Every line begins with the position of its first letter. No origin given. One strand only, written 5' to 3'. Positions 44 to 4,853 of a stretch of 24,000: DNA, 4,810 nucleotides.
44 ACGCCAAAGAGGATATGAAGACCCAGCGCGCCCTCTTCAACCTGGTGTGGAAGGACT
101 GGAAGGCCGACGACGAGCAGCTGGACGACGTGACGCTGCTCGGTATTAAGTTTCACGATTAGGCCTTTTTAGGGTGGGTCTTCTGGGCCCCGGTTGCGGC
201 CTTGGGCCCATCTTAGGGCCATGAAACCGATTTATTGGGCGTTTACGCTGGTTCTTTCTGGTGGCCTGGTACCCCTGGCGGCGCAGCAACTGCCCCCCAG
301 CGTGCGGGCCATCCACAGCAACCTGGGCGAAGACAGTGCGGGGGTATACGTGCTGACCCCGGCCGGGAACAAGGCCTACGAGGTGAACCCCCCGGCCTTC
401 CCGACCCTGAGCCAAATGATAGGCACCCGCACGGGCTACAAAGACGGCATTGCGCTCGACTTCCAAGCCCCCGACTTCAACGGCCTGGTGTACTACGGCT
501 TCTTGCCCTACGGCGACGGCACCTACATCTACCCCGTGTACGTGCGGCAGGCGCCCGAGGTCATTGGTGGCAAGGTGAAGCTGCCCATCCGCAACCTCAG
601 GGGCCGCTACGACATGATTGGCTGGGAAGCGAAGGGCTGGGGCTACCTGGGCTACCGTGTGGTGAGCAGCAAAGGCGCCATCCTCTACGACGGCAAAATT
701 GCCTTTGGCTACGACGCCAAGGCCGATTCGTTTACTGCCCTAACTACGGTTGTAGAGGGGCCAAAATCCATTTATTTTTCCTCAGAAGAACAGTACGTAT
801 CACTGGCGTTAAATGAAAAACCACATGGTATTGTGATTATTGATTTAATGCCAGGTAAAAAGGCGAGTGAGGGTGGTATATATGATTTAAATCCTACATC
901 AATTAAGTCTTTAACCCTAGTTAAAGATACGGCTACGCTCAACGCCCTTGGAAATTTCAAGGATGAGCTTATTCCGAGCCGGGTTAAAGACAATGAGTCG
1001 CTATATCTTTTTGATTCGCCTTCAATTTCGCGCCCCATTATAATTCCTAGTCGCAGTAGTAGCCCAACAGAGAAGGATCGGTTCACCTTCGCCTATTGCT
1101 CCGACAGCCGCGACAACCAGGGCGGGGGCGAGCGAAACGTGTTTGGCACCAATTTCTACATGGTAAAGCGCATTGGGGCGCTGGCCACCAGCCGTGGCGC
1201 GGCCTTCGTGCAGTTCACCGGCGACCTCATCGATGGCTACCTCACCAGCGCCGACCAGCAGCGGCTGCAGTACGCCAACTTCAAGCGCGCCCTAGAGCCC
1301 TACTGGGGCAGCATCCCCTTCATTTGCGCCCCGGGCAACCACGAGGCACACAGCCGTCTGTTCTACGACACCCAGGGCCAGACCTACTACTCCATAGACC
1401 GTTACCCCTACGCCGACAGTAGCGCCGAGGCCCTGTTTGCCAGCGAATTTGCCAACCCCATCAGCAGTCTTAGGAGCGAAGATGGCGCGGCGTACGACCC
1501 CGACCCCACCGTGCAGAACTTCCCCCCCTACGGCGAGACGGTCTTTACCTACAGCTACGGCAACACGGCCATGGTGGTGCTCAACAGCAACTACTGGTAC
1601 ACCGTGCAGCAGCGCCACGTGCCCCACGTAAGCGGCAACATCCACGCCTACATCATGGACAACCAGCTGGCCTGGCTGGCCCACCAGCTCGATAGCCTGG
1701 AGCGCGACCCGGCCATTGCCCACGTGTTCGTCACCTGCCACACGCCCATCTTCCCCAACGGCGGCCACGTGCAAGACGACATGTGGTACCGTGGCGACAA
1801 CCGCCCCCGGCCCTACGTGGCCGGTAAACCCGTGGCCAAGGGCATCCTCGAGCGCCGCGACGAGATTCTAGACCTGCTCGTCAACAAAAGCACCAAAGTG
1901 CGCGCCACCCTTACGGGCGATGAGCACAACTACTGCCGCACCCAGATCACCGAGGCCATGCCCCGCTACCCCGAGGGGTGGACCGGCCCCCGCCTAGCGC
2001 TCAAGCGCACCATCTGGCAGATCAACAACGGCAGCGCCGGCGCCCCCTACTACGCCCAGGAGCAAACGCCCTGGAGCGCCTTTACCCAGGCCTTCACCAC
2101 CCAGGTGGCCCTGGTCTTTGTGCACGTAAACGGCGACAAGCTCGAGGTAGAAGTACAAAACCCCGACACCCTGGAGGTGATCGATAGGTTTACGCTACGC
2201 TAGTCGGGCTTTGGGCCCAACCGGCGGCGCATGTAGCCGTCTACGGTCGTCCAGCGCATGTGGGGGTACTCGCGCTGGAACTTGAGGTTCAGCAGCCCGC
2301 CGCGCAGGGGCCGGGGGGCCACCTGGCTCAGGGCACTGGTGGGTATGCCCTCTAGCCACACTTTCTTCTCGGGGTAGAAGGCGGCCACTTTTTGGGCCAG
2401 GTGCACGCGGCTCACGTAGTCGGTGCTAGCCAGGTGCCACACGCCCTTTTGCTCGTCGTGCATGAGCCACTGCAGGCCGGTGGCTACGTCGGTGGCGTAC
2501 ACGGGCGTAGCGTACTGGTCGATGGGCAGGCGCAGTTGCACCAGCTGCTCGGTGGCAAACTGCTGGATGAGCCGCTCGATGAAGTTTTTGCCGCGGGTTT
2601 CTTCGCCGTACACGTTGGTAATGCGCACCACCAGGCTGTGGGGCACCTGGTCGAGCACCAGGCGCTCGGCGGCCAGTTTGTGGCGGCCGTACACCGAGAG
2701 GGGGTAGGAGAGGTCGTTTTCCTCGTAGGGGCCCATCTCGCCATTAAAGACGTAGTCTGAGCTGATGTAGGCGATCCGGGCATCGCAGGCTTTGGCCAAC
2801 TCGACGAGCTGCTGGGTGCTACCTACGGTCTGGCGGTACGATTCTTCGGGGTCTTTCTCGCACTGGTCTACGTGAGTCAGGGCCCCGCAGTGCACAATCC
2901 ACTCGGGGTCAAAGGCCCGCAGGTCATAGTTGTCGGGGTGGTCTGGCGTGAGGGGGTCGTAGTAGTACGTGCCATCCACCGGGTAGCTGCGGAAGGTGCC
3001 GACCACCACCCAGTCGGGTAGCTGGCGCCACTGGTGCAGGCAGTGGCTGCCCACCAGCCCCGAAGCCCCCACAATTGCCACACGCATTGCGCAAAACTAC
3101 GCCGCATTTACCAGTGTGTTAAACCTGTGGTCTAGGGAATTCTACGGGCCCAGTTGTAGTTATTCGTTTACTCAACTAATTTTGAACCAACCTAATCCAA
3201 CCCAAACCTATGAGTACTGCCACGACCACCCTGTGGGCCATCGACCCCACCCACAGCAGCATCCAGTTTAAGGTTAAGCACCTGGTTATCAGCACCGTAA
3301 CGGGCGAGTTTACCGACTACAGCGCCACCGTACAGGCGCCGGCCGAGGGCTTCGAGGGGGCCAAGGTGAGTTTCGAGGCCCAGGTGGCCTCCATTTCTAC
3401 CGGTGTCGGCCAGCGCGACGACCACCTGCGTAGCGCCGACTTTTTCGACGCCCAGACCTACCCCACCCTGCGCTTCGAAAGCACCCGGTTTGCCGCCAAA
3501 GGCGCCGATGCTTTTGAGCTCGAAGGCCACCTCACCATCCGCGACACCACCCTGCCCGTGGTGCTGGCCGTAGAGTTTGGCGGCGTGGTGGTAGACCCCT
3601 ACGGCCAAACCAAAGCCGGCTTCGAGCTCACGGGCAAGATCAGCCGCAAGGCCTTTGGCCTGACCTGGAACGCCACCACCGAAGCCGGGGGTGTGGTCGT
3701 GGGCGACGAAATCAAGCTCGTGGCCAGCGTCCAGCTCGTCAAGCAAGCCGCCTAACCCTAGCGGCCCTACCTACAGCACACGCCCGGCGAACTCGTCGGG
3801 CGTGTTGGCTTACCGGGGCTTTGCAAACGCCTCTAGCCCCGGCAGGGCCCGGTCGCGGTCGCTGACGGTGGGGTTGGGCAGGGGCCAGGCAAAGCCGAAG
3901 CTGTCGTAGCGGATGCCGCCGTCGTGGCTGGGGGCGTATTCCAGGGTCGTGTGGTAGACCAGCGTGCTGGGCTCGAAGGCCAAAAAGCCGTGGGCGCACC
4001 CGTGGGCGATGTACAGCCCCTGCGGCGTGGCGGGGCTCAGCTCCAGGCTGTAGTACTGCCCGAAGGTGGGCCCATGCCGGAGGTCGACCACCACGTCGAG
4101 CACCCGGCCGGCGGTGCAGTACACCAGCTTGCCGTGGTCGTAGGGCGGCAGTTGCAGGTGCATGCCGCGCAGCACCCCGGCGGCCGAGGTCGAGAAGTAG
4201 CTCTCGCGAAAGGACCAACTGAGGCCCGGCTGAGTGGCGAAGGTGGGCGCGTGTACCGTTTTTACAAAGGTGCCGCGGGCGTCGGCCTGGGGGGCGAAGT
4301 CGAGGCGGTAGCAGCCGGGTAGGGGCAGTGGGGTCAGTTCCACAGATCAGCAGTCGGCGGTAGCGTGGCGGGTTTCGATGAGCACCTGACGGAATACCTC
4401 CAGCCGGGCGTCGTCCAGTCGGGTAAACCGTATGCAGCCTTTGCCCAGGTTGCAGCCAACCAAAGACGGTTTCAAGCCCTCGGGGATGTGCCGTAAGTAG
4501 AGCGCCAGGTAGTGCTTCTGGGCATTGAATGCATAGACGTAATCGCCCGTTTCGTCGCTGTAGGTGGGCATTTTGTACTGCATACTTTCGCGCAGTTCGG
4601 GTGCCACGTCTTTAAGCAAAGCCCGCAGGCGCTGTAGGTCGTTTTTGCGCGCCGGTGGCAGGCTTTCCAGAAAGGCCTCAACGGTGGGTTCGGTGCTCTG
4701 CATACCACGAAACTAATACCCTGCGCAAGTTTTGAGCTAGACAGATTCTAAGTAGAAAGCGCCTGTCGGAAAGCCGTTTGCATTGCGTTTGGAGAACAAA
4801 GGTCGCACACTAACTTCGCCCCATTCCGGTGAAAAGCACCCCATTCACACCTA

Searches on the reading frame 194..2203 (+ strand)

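Call 4: search_protein_families(library=pfam, proteins=[window:194-2203:+], max_evalue=0.001)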
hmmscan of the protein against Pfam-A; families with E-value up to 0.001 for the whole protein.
window:194-2203:+ (669 aa): 1 family
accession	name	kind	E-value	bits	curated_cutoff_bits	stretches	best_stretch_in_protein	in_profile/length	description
PF00149.33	Metallophos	-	2.6e-05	25.2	21.5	1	335-404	30-86/191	Calcineurin-like phosphoesterase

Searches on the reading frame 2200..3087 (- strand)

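Call 4: search_protein_families(library=pfam, proteins=[window:2200-3087:-], max_evalue=0.001)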
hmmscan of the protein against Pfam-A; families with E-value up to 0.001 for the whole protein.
window:2200-3087:- (295 aa): 5 families
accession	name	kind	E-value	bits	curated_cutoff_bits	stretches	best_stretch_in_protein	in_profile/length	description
PF04321.23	RmlD_sub_bind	-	4.9e-51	173.9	27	1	1-273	1-266/287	RmlD substrate binding domain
PF01370.27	Epimerase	-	9.2e-26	91.1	20.9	1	4-212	2-228/240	NAD dependent epimerase/dehydratase family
PF16363.11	GDP_Man_Dehyd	-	5.4e-13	49.5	27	1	57-220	72-248/332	GDP-mannose 4,6 dehydratase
PF07993.18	NAD_binding_4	-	3.5e-07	30.1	20.1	1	62-167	90-215/258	Male sterility protein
PF02719.21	Polysacc_synt_2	-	4.7e-06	26.5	20.2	1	56-147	73-152/293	Polysaccharide biosynthesis protein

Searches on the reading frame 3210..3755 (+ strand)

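Call 33: search_protein_families(library=pfam, proteins=[window:3210-3755:+], max_evalue=0.01)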
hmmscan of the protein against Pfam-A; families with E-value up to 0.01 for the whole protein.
window:3210-3755:+ (181 aa): 1 family
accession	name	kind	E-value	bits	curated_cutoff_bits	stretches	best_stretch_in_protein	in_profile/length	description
PF04264.18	YceI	-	1.4e-46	159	23.7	1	9-175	1-149/150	YceI-like domain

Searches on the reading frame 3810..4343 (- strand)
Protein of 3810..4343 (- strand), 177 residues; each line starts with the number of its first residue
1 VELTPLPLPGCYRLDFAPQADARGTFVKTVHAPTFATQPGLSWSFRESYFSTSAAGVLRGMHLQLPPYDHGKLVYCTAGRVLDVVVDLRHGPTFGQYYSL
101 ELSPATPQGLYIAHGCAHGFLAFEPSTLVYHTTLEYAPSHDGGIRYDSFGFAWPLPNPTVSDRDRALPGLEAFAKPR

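Call 4: search_protein_families(library=pfam, proteins=[window:3810-4343:-], max_evalue=0.001)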
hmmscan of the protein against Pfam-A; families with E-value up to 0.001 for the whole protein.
window:3810-4343:- (177 aa): 1 family
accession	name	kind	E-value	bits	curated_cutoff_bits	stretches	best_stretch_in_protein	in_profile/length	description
PF00908.23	dTDP_sugar_isom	-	8.5e-44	149.7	27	1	6-171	2-167/168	dTDP-4-dehydrorhamnose 3,5-epimerase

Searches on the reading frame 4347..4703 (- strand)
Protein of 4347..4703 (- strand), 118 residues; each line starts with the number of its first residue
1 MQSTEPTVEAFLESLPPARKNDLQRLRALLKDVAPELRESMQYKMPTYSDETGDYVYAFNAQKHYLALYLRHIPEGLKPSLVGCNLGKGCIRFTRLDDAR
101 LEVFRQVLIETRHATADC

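Call 4: search_protein_families(library=pfam, proteins=[window:4347-4703:-], max_evalue=0.001)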
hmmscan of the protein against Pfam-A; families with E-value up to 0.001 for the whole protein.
window:4347-4703:- (118 aa): 1 family
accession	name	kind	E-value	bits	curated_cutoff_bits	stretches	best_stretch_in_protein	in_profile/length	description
PF08818.16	DUF1801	-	1.2e-14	54.8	27.2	1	19-108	1-81/85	Domain of unknown function (DU1801)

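Call 48: find_encoding_contigs(protein=window:4347-4703:-, flank=3000, max_places=10)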
Protein window:4347-4703:- (118 aa): 1 contig read that carries it; 1 place shown.
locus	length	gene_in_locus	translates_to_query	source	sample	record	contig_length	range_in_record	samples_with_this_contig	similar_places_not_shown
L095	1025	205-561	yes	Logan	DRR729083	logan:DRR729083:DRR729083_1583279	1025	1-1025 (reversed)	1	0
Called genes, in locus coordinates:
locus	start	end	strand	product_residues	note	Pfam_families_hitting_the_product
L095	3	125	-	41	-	?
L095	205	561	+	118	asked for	PF08818:DUF1801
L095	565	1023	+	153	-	?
